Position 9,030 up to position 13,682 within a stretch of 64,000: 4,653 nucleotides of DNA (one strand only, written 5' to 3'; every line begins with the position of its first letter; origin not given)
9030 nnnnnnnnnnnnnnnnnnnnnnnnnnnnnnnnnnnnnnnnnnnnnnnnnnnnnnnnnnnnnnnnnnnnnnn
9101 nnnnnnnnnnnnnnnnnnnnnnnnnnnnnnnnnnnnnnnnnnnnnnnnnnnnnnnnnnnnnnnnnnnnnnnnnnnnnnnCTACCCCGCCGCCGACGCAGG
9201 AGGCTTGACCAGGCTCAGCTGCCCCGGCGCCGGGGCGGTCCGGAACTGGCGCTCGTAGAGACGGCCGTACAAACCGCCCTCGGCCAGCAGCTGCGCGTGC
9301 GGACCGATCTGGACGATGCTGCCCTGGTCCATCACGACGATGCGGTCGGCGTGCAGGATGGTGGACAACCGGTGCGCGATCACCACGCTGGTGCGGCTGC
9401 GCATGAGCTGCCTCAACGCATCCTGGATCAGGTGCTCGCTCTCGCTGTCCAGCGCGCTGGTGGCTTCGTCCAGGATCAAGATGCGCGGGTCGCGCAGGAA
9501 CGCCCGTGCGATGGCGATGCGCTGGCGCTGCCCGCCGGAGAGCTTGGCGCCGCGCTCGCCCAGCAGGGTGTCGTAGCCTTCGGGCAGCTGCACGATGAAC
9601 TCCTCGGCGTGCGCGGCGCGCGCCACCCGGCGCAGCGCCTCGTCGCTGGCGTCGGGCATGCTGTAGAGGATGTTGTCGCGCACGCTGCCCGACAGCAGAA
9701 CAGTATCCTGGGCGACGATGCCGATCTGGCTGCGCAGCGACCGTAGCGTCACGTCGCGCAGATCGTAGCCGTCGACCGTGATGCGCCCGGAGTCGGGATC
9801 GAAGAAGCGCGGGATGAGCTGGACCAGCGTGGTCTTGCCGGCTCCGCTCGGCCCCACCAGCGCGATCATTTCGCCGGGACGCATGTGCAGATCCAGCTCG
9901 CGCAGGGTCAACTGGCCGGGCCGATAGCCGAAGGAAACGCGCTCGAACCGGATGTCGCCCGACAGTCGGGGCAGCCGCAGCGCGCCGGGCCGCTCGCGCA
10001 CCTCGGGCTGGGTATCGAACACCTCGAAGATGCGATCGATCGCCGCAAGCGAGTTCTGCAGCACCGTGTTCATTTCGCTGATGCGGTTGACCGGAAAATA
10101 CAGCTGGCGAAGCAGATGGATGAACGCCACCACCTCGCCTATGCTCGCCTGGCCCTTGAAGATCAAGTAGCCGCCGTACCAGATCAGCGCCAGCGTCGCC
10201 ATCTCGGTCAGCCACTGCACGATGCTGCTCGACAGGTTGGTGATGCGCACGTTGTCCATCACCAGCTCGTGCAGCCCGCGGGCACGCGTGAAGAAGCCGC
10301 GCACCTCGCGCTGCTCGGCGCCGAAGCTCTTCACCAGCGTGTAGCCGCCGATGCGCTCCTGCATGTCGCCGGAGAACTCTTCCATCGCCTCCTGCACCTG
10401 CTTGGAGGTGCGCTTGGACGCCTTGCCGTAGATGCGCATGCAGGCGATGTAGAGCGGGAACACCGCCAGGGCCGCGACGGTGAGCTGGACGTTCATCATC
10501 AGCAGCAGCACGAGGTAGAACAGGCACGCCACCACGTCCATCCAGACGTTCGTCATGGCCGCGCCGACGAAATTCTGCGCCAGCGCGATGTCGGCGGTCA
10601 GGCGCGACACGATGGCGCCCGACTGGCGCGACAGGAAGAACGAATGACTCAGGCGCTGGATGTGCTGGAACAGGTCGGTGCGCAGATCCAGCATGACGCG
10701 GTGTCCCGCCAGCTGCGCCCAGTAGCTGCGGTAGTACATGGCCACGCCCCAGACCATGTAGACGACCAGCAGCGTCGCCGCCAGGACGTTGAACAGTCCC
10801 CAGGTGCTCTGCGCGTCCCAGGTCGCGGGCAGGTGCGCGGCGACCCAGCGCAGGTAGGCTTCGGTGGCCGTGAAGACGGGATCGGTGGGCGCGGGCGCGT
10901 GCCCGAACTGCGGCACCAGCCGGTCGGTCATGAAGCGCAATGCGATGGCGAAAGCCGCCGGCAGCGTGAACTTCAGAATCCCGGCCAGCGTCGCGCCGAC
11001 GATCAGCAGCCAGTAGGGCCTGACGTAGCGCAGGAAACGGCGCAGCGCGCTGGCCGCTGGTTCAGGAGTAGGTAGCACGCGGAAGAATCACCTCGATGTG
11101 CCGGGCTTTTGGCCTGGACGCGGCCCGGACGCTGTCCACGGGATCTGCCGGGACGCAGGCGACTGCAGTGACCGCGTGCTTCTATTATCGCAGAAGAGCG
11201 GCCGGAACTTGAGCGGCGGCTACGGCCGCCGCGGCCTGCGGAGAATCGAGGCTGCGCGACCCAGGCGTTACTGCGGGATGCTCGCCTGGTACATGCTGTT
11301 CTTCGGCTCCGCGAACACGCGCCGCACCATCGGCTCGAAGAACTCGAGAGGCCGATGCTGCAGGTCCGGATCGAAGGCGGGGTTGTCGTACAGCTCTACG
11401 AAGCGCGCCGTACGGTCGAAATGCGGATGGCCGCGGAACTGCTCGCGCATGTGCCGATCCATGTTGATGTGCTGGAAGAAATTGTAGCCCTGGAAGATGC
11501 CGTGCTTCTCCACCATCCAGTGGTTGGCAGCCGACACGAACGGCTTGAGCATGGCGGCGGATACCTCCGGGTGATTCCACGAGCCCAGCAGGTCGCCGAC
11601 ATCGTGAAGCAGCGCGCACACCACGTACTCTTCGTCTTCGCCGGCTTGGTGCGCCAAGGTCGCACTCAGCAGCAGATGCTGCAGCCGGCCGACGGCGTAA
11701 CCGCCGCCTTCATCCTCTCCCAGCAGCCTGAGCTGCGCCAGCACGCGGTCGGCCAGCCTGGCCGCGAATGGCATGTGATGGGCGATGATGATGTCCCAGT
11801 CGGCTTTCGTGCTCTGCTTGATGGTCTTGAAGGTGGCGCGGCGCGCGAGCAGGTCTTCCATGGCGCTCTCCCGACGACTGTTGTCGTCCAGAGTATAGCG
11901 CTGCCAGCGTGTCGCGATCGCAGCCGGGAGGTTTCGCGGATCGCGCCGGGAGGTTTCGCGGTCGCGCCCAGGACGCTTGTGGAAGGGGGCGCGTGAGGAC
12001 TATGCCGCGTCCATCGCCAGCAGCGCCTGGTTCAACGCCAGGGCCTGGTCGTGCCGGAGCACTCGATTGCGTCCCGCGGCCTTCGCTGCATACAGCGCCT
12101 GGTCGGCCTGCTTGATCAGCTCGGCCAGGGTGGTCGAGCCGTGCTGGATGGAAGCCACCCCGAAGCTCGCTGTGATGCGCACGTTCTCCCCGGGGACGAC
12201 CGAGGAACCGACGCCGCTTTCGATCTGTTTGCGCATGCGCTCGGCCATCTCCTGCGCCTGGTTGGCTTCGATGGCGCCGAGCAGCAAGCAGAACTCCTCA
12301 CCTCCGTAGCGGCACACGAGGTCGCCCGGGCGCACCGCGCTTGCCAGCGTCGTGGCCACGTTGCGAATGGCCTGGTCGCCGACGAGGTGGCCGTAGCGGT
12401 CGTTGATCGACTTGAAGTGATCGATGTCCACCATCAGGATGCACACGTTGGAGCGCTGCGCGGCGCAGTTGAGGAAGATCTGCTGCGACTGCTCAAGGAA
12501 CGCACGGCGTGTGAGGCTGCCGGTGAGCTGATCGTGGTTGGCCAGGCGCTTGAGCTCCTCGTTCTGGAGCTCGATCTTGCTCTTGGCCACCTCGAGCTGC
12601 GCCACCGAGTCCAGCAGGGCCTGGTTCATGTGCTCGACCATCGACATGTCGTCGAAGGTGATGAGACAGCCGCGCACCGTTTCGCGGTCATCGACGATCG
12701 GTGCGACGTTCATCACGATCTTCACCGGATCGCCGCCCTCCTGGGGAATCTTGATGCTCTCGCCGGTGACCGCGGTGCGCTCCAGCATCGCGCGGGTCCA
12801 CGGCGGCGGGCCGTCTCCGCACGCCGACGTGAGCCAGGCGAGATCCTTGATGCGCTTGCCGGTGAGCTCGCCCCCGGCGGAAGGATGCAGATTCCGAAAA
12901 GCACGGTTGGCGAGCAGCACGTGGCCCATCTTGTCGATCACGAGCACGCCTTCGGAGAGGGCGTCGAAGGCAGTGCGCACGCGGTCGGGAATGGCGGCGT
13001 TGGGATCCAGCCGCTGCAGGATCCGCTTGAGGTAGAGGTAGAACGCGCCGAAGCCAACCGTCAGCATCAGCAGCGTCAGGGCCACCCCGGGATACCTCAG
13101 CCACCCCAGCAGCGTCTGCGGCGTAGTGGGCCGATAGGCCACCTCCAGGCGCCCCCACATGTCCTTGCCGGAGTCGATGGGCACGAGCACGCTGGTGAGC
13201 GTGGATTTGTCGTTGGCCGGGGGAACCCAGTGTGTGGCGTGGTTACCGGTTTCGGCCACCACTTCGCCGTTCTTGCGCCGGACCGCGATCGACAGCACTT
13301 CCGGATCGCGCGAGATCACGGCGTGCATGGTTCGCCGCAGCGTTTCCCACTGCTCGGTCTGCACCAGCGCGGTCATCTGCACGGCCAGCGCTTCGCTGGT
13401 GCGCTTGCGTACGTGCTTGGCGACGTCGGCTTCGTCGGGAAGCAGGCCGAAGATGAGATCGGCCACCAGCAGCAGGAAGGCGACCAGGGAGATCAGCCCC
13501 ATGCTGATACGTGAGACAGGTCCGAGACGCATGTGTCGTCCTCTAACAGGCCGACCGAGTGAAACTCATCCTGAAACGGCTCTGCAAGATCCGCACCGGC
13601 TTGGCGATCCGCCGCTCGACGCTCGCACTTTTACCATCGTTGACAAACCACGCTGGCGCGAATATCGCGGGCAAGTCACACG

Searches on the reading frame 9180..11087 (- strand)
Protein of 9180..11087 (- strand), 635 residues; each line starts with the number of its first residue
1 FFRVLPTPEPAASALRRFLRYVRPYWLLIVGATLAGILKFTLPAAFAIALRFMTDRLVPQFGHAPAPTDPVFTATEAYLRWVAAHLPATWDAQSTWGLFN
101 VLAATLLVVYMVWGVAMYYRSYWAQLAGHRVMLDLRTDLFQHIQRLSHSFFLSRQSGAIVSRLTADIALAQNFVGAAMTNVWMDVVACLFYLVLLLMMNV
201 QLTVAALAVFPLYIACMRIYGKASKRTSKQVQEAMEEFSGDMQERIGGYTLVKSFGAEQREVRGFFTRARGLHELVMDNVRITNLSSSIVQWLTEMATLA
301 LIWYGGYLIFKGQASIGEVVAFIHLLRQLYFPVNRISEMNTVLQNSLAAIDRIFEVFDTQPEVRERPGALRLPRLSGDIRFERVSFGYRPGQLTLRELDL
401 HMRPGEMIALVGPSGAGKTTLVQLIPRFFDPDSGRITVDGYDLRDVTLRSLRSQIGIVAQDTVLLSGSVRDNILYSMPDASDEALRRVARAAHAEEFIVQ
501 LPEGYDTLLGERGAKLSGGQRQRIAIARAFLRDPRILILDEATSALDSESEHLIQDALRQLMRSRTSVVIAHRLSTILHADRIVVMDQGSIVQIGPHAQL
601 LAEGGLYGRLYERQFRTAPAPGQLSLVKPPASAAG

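Call 15: search_protein_families(library=pfam, proteins=[window:9180-11087:-], max_evalue=0.0001)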
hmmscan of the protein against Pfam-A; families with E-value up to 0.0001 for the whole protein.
window:9180-11087:- (635 aa): 5 families
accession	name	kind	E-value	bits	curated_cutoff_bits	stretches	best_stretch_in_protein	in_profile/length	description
PF00664.28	ABC_membrane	-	5.1e-44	151.5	28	1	31-333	7-274/274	ABC transporter transmembrane region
PF00005.33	ABC_tran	-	7.9e-35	120.9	25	1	395-544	1-137/137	ABC transporter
PF13191.12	AAA_16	-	1.4e-06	29.3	32.6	1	404-564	24-162/167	AAA ATPase domain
PF02463.25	SMC_N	-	1.4e-05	25.1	40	0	460-586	135-211/220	RecF/RecN/SMC N terminal domain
PF13401.12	AAA_22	-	2.5e-05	25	27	0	406-561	6-104/130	AAA domain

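Call 22: search_protein_families(library=ncbifam, proteins=[window:9180-11087:-], max_evalue=0.01)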
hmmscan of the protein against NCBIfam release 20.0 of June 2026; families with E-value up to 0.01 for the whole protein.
window:9180-11087:- (635 aa): 192 families (the best 25 are shown)
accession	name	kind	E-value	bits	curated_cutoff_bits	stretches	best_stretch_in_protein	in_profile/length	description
TIGR02203.1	MsbA_lipidA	equivalog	6.3e-152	507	602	1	16-616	3-571/572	lipid A export permease/ATP-binding protein MsbA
TIGR02204.1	MsbA_rel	hypoth_equivalog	4.6e-149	497.7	780.4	1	98-615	56-576/576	ABC transporter, permease/ATP-binding protein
NF052233.1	CphA_assoc_ABC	equivalog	1.5e-129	433.6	880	1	102-619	232-748/766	cyanophycin metabolism-associated ABC transporter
NF045513.1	HepA_fam_ABC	equivalog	2.8e-128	429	725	1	78-613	75-608/610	heterocyst formation ABC transporter subunit HepA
TIGR00958.1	3a01208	subfamily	2.2e-126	422.9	874.6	1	126-610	227-710/711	antigen peptide transporter 2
TIGR01846.1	type_I_sec_HlyB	subfamily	5.5e-123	411.6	725.55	1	99-614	178-692/694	type I secretion system permease/ATPase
NF010178.0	PRK13657.1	equivalog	1.1e-115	387.3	733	1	123-617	79-573/588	glucan ABC transporter ATP-binding protein/ permease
NF008381.0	PRK11176.1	equivalog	3.1e-114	382.5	867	1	98-616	63-581/582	lipid A ABC transporter ATP-binding protein/permease MsbA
TIGR03796.1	NHLM_micro_ABC1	equivalog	2e-105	353.5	853.3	1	99-610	193-708/710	NHLP family bacteriocin export ABC transporter peptidase/permease/ATPase subunit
TIGR03375.1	type_I_sec_LssB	subfamily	1e-103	347.9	693.1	1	100-602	189-690/696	type I secretion system permease/ATPase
TIGR03797.1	NHLM_micro_ABC2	equivalog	5.1e-101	339.2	709.4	1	129-614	205-685/686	NHLP bacteriocin export ABC transporter permease/ATPase subunit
TIGR01193.1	bacteriocin_ABC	subfamily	2.4e-94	317.2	523.85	1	98-612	194-707/708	peptide cleavage/export ABC transporter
TIGR02857.1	CydD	equivalog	3.4e-91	306.8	435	1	84-586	28-529/529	thiol reductant ABC exporter subunit CydD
NF008055.0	PRK10789.1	equivalog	1.4e-90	304.4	845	1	102-614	60-571/590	SmdA family multidrug ABC transporter permease/ATP-binding protein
TIGR01192.1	chvA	subfamily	1.8e-86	291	585.4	1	106-613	58-569/585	glucan export ABC transporter ATP-binding protein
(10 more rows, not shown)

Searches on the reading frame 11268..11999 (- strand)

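Call 15: search_protein_families(library=pfam, proteins=[window:11268-11999:-], max_evalue=0.0001)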
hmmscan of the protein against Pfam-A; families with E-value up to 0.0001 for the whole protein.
window:11268-11999:- (243 aa): 0 families

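Call 22: search_protein_families(library=ncbifam, proteins=[window:11268-11999:-], max_evalue=0.01)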
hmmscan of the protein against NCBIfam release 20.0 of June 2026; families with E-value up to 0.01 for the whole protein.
window:11268-11999:- (243 aa): 3 families
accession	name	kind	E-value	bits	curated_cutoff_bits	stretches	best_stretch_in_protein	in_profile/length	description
TIGR03276.1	Phn-HD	hypoth_equivalog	2.1e-10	40.4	214.6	1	83-143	4-64/179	phosphonate degradation HD-domain oxygenase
NF049941.1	HyMthAminphonOxyTmpB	equivalog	8.9e-10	38.6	300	1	94-137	19-62/188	(R)-1-hydroxy-2-trimethylaminoethylphosphonate oxygenase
NF052439.1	HMPDioxPhnZ1GIM8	equivalog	2.4e-05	23.9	300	1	84-147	21-98/199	hydroxymethylphosphonate dioxygenase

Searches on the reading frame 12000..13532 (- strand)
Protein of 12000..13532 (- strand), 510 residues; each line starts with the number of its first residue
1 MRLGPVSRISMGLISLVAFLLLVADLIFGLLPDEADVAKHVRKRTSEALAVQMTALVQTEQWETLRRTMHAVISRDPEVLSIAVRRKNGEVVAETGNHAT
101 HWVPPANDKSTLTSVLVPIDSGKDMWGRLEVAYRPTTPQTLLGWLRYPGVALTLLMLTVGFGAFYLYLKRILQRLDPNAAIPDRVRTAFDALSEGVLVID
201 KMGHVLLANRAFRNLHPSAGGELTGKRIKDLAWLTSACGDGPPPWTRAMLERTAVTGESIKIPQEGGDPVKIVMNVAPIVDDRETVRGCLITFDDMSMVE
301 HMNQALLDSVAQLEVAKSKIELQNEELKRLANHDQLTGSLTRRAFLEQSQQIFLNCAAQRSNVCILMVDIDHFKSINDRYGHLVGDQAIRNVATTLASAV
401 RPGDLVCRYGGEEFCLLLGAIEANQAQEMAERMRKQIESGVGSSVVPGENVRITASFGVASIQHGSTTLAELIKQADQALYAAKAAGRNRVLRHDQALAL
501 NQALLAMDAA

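Call 4: search_protein_families(library=pfam, proteins=[window:12000-13532:-], max_evalue=0.001)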
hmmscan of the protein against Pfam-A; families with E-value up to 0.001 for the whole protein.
window:12000-13532:- (510 aa): 6 families
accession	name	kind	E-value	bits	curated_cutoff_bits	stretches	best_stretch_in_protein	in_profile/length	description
PF00990.26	GGDEF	-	5.4e-47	160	23.8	1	331-490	1-161/161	Diguanylate cyclase, GGDEF domain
PF08448.16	PAS_4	-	2e-09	38.1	23.1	1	189-298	1-107/110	PAS fold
PF00989.32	PAS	-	9.8e-08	32.4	22.6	1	184-296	2-113/113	PAS fold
PF13426.13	PAS_9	-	4.6e-07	30.5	27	1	194-297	2-102/103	PAS domain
PF13188.13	PAS_8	-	3e-06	27.4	21.8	1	184-216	2-34/65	PAS domain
PF17853.6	GGDEF_2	-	6.2e-05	23.6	24.5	1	385-480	34-114/116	GGDEF-like domain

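Call 7: search_protein_families(library=ncbifam, proteins=[window:12000-13532:-], max_evalue=0.001)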
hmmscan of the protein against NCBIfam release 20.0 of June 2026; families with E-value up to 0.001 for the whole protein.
window:12000-13532:- (510 aa): 27 families (the best 25 are shown)
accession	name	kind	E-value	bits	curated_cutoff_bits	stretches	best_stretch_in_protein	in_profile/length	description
TIGR00254.1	GGDEF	domain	8.7e-51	172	37.4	1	327-492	1-165/168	diguanylate cyclase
NF007380.0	PRK09894.1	equivalog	6.5e-49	166.9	256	1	319-498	117-291/296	diguanylate cyclase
NF038266.1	diguan_SiaD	equivalog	2.4e-47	161.4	290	1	322-491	85-252/252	biofilm regulation diguanylate cyclase SiaD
NF007135.0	PRK09581.1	equivalog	4.9e-46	157.5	474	1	325-494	286-455/457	PleD family two-component system response regulator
NF007423.1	PRK09966.1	equivalog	1.8e-42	145.7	325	1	305-484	213-390/390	diguanylate cyclase DgcN/YfiN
NF011955.1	PRK15426.1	equivalog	2.5e-40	138.2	408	1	321-496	389-563/564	cellulose biosynthesis regulator diguanylate cyclase DgcQ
NF041606.1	dguan_cyc_DgcA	equivalog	2.3e-38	132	370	1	285-491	133-336/340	diguanylate cyclase DgcA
NF045675.1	PhdiestaseDibA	equivalog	2.5e-36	125.2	980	1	175-491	67-361/623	phosphodiesterase DibA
NF047654.1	DiguCycDgcRLepto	equivalog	7.6e-34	117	500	1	320-492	122-294/295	diguanylate cyclase DgcR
NF007298.0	PRK09776.1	equivalog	2.1e-32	112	1135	1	325-492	678-843/1111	diguanylate cyclase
NF007599.0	PRK10245.1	equivalog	1.6e-31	109.2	402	1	323-491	202-367/371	diguanylate cyclase AdrA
NF051473.1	DigCycDgcsShew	equivalog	1e-29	103.8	400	1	301-490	105-287/291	diguanylate cyclase DgcS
NF007474.0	PRK10060.1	equivalog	1e-27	96.7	782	1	324-490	230-391/663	cyclic di-GMP phosphodiesterase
NF040885.1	diguan_DgcJ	equivalog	3.6e-26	92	500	1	307-488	318-490/493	diguanylate cyclase DgcJ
NF050064.1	BlResRespRegCbrR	equivalog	2.5e-23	82.7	600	1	326-491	249-411/415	bile resistance response regulator CbrR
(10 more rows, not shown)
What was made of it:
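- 12000..13532 (-): Diguanylate cyclase: the same 2-TM/periplasmic/PAS input module as the HK, plus GGDEF with GGEEF (12291-12305) and an RxxD I-site. Intact, 510 aa. Pfam and NCBIfam (calls 4, 7).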
